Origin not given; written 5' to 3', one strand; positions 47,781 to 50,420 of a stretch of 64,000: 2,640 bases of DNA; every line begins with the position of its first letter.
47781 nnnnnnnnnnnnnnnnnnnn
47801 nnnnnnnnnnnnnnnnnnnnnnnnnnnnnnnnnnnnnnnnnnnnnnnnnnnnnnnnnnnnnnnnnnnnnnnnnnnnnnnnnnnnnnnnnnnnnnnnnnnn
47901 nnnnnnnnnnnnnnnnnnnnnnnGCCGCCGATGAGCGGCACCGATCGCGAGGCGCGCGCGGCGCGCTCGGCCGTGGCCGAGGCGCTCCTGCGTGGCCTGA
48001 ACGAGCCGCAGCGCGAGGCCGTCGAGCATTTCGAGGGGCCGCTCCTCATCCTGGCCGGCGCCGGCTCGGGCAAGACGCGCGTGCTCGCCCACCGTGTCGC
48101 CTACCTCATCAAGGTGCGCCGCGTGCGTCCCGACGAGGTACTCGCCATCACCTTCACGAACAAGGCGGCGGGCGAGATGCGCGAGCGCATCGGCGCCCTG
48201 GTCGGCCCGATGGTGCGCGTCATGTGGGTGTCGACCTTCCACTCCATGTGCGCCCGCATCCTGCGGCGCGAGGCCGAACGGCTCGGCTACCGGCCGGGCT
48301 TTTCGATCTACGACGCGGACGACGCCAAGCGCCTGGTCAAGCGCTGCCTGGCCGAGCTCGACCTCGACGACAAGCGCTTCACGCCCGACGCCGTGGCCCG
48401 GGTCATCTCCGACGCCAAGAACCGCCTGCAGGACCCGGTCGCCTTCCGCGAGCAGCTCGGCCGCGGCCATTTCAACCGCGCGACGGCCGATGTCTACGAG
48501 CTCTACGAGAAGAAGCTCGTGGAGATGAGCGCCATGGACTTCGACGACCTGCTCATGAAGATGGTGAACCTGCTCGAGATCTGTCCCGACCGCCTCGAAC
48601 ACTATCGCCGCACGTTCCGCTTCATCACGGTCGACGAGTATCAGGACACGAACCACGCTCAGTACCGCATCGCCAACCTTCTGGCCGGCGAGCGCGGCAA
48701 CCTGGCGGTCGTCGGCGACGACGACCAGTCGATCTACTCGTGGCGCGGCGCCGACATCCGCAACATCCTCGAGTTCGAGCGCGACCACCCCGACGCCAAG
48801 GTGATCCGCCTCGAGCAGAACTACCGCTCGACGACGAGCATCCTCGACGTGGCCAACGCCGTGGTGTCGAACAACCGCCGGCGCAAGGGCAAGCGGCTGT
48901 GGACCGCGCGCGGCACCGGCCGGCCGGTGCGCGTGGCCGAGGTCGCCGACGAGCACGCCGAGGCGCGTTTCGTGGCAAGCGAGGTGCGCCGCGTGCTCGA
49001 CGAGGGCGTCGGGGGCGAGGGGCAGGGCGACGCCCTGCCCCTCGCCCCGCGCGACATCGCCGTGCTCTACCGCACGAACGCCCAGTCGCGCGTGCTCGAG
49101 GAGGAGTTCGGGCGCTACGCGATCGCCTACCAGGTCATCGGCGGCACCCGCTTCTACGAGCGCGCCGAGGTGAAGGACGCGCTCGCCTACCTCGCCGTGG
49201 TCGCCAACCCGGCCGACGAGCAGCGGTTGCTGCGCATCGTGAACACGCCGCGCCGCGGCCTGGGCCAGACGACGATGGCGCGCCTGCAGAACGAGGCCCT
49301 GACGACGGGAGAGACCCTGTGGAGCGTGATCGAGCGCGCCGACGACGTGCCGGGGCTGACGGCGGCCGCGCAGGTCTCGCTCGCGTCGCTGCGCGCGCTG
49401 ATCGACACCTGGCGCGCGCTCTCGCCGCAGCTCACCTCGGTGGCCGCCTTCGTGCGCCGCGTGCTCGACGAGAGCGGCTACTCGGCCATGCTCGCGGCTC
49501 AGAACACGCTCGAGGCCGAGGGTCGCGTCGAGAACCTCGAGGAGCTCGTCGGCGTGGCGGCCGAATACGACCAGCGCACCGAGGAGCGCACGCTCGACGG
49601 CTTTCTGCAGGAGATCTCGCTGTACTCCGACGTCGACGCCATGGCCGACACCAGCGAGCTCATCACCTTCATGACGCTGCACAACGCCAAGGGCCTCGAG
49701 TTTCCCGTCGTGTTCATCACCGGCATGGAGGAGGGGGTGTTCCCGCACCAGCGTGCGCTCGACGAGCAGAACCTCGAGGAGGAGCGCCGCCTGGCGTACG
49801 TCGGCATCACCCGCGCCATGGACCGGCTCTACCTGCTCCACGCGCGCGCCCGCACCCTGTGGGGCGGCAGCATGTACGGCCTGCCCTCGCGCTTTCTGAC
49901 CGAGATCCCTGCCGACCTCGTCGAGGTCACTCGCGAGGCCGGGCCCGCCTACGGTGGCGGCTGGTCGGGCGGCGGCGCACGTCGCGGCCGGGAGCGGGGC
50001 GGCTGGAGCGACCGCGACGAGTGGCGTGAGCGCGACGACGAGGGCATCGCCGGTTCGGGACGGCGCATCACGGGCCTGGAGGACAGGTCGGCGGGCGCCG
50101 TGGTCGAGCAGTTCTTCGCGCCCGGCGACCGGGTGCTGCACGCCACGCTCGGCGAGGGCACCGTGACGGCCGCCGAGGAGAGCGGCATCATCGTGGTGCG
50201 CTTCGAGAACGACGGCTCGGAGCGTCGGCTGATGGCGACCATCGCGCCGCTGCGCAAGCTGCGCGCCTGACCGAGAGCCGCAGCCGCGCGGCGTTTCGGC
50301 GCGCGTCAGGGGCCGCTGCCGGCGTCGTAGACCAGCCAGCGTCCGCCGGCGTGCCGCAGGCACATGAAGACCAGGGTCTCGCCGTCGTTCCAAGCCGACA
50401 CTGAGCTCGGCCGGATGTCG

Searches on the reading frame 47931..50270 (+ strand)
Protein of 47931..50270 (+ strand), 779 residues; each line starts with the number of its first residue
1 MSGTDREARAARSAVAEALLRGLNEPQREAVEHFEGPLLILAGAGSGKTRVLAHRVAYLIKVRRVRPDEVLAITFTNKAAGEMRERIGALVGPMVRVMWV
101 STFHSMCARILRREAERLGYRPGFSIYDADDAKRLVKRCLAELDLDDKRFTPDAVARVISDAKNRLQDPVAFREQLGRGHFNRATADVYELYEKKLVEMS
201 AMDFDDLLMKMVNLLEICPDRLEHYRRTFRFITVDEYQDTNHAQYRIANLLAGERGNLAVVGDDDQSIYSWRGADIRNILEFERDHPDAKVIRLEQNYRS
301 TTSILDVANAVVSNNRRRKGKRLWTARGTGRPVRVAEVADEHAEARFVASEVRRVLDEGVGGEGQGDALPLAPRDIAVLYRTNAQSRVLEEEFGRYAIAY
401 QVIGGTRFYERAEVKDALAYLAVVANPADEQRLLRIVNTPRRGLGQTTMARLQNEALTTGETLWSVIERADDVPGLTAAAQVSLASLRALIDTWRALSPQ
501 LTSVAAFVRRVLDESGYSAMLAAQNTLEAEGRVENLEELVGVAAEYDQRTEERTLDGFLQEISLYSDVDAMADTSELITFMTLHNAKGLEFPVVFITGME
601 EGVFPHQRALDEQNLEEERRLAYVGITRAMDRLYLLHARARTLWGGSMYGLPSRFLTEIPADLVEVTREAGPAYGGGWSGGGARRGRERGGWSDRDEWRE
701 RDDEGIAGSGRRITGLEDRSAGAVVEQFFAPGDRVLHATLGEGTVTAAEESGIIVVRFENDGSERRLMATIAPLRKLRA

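Call 10: search_protein_families(library=pfam, proteins=[window:47931-50270:+], max_evalue=0.001)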
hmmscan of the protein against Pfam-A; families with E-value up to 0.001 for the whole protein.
window:47931-50270:+ (779 aa): 6 families
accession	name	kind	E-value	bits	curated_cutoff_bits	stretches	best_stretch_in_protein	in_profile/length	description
PF00580.27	UvrD-helicase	-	8.9e-91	304.7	23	1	23-286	1-270/271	UvrD/REP helicase N-terminal domain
PF13361.12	UvrD_C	-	2.3e-71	241.5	25.6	1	292-636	1-346/350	UvrD-like helicase C-terminal domain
PF13245.12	AAA_19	-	3.2e-23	82.8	25.1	1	27-270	1-132/134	AAA domain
PF13538.12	UvrD_C_2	-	1.1e-09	38.4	27.4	1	578-636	2-52/52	UvrD-like helicase C-terminal domain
PF13604.12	AAA_30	-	4.8e-06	26.9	27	0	23-89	2-68/191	AAA domain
PF21196.3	PcrA_UvrD_tudor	-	0.00011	22.4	23.9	1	732-776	2-48/48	PcrA/UvrD tudor domain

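Call 11: find_related_loci(query=window:47931-50270:+, collection=genome_contigs, flank=5000)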
Query window:47931-50270:+ (779 aa) in genome_contigs; peptide patterns used: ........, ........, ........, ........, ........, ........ (x = any residue, [..] = any of these).
245 stretches matched a pattern; 132 encode a relative of the query (tblastn E <= 1e-3); the best 80 are kept; 80 distinct loci.
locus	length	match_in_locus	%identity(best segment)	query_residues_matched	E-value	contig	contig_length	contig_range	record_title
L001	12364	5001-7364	91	1-777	0e+0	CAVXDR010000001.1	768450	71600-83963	MAG: uncultured Actinomycetes bacterium isolate MFD02138.bin.2.13 genome assembly, contig: contig_17071, whole genome sh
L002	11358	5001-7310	85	13-779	0e+0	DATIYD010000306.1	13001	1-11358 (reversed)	MAG TPA_asm: Thermoleophilia bacterium isolate SMAG_U15266 k141_4108900, whole genome shotgun sequence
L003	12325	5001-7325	85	12-779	0e+0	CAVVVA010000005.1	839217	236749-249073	MAG: uncultured Actinomycetes bacterium isolate MFD03726.bin.2.9 genome assembly, contig: contig_30488, whole genome sho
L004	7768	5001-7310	84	13-779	0e+0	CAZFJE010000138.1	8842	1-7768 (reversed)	MAG TPA_asm: uncultured Thermoleophilia bacterium isolate binchicken_co3_282 genome assembly, contig: NODE_25925_length_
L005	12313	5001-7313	84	12-779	0e+0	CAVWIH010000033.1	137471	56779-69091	MAG: uncultured Actinomycetes bacterium isolate MFD02138.bin.2.32 genome assembly, contig: contig_46707, whole genome sh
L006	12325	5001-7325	74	13-778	0e+0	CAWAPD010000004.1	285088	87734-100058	MAG: uncultured Actinomycetes bacterium isolate MFD04492.bin.1.108 genome assembly, contig: contig_29868, whole genome s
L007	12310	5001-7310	80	24-779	0e+0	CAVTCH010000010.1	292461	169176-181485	MAG: uncultured Actinomycetes bacterium isolate MFD01188.bin.1.141 genome assembly, contig: contig_3847, whole genome sh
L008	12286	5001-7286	67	19-778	0e+0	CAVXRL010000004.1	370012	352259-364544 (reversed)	MAG: uncultured Actinomycetes bacterium isolate MFD01721.bin.1.253 genome assembly, contig: contig_20356, whole genome s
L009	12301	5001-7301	67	14-777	0e+0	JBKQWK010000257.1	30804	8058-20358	MAG: Thermoleophilia bacterium isolate SEr3G3H3I__bin_3 SEr3G3H3I_000000396089, whole genome shotgun sequence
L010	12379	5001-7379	64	13-778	0e+0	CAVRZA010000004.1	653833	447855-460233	MAG: uncultured Actinomycetes bacterium isolate MFD05942.bin.2.346 genome assembly, contig: contig_21268, whole genome s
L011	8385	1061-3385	66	9-779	0e+0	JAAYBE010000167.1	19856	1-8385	MAG: Actinomycetota bacterium isolate AS06rmzACSIP_249 163321_AS06, whole genome shotgun sequence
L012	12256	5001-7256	67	19-778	0e+0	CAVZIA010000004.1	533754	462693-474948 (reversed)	MAG: uncultured Thermoleophilia bacterium isolate MFD02416.bin.2.102 genome assembly, contig: contig_17692, whole genome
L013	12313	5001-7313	66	12-779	0e+0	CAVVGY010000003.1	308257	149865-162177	MAG: uncultured Thermoleophilia bacterium isolate MFD02979.bin.2.115 genome assembly, contig: contig_15084, whole genome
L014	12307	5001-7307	67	10-778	0e+0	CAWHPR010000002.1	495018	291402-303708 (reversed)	MAG: uncultured Thermoleophilia bacterium isolate MFD04716.bin.3.19 genome assembly, contig: contig_14947, whole genome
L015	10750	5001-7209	83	24-777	0e+0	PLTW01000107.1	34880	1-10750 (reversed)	MAG: Actinomycetota bacterium isolate bog_752 73.20120700_S1D.129_contig_23903, whole genome shotgun sequence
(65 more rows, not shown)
